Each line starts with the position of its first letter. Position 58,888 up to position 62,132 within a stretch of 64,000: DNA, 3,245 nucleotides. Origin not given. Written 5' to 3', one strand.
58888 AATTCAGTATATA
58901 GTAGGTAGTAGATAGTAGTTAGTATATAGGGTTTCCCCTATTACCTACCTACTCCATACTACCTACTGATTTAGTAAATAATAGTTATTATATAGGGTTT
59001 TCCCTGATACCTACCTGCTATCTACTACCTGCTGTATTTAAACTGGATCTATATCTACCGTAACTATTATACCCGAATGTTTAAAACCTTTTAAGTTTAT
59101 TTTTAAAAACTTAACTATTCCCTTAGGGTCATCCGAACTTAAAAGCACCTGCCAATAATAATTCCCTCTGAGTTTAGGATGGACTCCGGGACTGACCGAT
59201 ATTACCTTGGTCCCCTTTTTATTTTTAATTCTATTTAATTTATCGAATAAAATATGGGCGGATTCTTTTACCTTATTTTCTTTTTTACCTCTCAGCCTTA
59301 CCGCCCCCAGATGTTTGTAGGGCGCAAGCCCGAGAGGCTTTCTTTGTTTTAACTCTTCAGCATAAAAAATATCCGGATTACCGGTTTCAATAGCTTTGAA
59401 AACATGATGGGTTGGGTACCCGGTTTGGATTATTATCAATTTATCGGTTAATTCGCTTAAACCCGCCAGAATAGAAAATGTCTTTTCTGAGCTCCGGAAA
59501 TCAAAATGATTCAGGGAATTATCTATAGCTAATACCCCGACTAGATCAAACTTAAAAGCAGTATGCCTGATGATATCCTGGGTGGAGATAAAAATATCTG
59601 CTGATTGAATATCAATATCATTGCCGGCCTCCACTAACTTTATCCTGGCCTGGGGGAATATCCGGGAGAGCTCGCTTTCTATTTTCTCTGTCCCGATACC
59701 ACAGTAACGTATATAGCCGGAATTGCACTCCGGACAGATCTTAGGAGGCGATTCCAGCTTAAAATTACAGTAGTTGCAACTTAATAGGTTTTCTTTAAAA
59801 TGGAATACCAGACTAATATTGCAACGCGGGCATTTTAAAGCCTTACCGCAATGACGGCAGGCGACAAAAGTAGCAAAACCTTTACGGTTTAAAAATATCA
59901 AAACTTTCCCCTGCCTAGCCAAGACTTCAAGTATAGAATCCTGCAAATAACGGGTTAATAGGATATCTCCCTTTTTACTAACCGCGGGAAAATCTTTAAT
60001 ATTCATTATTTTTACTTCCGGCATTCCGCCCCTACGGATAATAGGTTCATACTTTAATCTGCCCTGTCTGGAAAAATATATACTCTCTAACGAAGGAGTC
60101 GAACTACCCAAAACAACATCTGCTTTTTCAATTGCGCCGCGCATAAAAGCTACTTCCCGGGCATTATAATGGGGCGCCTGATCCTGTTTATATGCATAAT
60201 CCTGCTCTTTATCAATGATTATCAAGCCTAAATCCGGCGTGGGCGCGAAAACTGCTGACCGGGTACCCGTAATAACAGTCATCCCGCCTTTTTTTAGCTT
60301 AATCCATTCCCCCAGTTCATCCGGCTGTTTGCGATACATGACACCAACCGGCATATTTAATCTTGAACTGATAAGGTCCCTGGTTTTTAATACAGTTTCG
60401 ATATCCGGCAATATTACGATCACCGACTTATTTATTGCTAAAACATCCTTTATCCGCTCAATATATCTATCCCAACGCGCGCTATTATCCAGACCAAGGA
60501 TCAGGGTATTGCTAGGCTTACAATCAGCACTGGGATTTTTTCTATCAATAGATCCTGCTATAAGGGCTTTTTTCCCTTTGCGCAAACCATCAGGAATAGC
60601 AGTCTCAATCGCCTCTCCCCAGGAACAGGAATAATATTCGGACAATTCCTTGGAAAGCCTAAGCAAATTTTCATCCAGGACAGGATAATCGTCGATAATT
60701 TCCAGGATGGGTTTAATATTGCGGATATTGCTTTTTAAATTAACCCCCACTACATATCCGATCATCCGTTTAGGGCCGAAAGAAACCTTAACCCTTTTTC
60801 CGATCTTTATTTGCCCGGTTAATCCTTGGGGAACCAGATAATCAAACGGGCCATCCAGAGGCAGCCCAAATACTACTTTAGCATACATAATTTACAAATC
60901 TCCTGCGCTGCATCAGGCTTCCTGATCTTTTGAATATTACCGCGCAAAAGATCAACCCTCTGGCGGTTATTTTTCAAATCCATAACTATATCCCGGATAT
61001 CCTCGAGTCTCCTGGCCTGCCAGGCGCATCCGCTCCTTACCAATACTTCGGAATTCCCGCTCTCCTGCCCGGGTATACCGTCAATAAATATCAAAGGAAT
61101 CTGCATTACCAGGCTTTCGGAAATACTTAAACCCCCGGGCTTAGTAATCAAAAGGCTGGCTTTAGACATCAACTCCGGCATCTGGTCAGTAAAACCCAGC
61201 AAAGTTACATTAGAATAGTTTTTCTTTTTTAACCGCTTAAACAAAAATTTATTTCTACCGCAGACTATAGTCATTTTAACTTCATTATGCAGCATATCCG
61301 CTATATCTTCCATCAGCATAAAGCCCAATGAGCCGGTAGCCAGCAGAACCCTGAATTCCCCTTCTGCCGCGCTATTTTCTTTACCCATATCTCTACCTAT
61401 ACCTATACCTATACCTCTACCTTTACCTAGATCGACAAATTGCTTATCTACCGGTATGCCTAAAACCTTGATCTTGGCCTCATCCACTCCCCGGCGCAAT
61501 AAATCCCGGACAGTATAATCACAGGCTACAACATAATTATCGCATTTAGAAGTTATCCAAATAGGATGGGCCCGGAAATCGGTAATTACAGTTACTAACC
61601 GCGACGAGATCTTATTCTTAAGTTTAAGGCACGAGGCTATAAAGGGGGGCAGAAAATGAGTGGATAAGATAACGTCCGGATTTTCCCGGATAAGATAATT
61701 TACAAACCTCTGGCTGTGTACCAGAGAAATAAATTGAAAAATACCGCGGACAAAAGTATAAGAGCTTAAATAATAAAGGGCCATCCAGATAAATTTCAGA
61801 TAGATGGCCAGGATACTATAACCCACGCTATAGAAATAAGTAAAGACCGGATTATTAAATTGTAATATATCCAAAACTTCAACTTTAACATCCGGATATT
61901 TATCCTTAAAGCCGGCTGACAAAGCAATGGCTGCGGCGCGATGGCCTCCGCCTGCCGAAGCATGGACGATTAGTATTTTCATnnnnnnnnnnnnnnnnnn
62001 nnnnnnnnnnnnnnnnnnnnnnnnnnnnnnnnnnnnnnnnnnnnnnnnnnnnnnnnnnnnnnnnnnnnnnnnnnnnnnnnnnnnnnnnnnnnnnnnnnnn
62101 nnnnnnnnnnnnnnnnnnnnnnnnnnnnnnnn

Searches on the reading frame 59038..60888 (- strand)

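Call 15: search_protein_families(library=pfam, proteins=[window:59038-60888:-], max_evalue=0.001)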
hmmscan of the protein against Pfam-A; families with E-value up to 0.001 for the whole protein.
window:59038-60888:- (616 aa): 3 families
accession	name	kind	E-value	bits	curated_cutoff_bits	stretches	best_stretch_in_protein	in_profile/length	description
PF17764.6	PriA_3primeBD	-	4.3e-27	94.2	22.7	1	4-99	1-96/96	3'DNA-binding domain (3'BD)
PF18074.6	PriA_C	-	9.8e-13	49.2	26.9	1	523-615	1-95/95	Primosomal protein N C-terminal domain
PF18319.7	Zn_ribbon_PriA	-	3.8e-08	33.6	26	1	353-376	1-24/27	PriA DNA helicase Cys-rich region (CRR) domain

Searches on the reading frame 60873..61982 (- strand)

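Call 15: search_protein_families(library=pfam, proteins=[window:60873-61982:-], max_evalue=0.001)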
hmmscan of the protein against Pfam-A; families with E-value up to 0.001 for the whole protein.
window:60873-61982:- (369 aa): 4 families
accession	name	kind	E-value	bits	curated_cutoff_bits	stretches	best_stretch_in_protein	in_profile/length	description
PF06925.17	MGDG_synth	-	1.6e-29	103.6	25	1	14-178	1-169/169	Monogalactosyldiacylglycerol (MGDG) synthase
PF04101.22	Glyco_tran_28_C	-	4e-10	40.4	22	1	215-300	5-97/166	Glycosyltransferase family 28 C-terminal domain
PF13439.12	Glyco_transf_4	-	3.3e-05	24.4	28.5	1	86-180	57-168/170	Glycosyltransferase Family 4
PF13692.12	Glyco_trans_1_4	-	0.00015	22.5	27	1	222-317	19-126/142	Glycosyl transferases group 1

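Call 54: search_protein_families(library=ncbifam, proteins=[window:60873-61982:-], max_evalue=0.001)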
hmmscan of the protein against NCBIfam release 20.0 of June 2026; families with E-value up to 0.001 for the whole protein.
window:60873-61982:- (369 aa): 5 families
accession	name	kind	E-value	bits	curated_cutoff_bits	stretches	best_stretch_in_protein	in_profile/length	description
NF010134.0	PRK13608.1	equivalog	4e-51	174.3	557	1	2-364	7-363/391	diglucosyl diacylglycerol synthase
NF010135.0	PRK13609.1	equivalog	6e-51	173.6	500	1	2-364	6-363/388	diglucosyl diacylglycerol synthase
TIGR01133.1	murG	equivalog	7.9e-13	48.1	250.25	1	168-365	153-352/353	undecaprenyldiphospho-muramoylpentapeptide beta-N-acetylglucosaminyltransferase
TIGR03590.1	PseG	equivalog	4.9e-05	23.1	153.55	1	225-300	192-267/280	UDP-2,4-diacetamido-2,4,6-trideoxy-beta-L-altropyranose hydrolase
TIGR00661.1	MJ1255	subfamily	0.00028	20.3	195.9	1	224-320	200-294/321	MJ1255/VC2487 family glycosyltransferase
